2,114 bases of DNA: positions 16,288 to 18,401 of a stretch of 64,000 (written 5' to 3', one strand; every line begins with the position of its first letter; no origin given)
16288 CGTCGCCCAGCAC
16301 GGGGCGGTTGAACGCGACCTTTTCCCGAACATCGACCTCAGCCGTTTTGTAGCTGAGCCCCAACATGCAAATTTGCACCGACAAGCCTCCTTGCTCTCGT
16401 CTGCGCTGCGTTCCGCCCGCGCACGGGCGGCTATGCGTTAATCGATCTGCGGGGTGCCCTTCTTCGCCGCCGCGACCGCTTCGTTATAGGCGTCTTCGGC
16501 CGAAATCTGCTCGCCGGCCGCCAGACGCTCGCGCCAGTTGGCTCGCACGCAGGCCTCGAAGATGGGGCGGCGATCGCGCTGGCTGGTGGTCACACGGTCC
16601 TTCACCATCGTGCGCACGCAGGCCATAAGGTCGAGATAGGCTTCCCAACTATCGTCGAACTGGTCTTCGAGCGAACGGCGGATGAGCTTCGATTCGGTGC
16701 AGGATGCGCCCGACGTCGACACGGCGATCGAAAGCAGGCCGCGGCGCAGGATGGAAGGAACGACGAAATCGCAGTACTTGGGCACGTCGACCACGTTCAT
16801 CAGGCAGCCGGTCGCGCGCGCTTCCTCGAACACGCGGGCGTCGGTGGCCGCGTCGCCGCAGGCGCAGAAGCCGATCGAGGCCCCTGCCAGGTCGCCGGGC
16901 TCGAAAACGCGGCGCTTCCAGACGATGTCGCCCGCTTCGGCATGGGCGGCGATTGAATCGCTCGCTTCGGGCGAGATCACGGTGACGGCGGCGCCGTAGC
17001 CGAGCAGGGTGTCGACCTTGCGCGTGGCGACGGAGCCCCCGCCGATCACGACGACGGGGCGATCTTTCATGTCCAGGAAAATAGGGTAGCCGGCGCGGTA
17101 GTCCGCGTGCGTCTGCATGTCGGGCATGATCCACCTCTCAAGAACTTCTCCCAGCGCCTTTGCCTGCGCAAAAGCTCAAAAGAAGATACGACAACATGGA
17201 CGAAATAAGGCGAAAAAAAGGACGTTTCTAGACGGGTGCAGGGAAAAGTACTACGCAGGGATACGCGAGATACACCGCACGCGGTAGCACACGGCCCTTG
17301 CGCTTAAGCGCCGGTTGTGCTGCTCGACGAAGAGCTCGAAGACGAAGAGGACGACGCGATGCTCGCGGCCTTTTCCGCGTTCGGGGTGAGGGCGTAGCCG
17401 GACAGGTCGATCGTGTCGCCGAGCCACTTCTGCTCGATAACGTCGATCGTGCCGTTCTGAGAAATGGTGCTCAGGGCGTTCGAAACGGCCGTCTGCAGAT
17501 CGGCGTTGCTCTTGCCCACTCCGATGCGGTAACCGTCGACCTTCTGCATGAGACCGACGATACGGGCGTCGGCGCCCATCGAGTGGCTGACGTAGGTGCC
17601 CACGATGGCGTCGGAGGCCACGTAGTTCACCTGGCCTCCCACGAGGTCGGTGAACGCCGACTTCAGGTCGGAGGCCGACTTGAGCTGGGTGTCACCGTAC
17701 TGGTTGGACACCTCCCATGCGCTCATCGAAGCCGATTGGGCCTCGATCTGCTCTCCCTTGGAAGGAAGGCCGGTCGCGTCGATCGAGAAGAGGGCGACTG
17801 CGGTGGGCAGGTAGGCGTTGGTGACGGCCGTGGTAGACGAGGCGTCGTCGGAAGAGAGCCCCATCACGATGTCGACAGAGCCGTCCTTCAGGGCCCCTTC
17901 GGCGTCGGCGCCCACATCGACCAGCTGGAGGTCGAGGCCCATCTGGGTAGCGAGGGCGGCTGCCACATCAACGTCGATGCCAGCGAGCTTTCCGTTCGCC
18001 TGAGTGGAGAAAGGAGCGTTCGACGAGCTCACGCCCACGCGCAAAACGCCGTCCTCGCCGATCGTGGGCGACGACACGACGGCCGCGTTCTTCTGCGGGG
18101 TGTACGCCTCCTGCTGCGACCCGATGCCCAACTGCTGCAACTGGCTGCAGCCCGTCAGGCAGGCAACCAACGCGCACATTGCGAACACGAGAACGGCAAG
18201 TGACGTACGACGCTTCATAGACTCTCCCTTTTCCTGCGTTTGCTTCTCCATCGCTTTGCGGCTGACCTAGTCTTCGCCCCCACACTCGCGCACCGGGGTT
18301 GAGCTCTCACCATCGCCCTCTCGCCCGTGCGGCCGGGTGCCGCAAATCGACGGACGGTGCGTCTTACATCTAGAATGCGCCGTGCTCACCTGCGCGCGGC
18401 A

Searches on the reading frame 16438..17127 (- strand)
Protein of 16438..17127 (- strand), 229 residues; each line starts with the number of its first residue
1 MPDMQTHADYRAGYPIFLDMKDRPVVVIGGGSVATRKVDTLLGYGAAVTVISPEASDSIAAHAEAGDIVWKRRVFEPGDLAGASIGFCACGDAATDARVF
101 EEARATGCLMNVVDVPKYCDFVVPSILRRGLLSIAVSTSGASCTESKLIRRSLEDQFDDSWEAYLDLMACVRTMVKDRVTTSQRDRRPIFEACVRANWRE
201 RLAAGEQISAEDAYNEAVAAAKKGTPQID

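Call 88: search_protein_families(library=pfam, proteins=[window:16438-17127:-], max_evalue=0.00001)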
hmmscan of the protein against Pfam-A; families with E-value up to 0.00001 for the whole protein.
window:16438-17127:- (229 aa): 2 families
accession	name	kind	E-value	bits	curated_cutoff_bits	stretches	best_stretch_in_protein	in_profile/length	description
PF13241.12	NAD_binding_7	-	2.6e-30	105.5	22.1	1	16-125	1-104/104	Putative NAD(P)-binding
PF14824.11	Sirohm_synth_M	-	1.3e-06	28.2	25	1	129-156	1-28/28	Sirohaem biosynthesis protein central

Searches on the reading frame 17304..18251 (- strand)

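Call 88: search_protein_families(library=pfam, proteins=[window:17304-18251:-], max_evalue=0.00001)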
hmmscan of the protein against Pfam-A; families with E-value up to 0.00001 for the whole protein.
window:17304-18251:- (315 aa): 1 family
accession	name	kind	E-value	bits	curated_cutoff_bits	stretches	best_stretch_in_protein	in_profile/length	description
PF00497.25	SBP_bac_3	-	2.3e-19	69.9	26.4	1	70-278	1-131/132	Bacterial extracellular solute-binding proteins, family 3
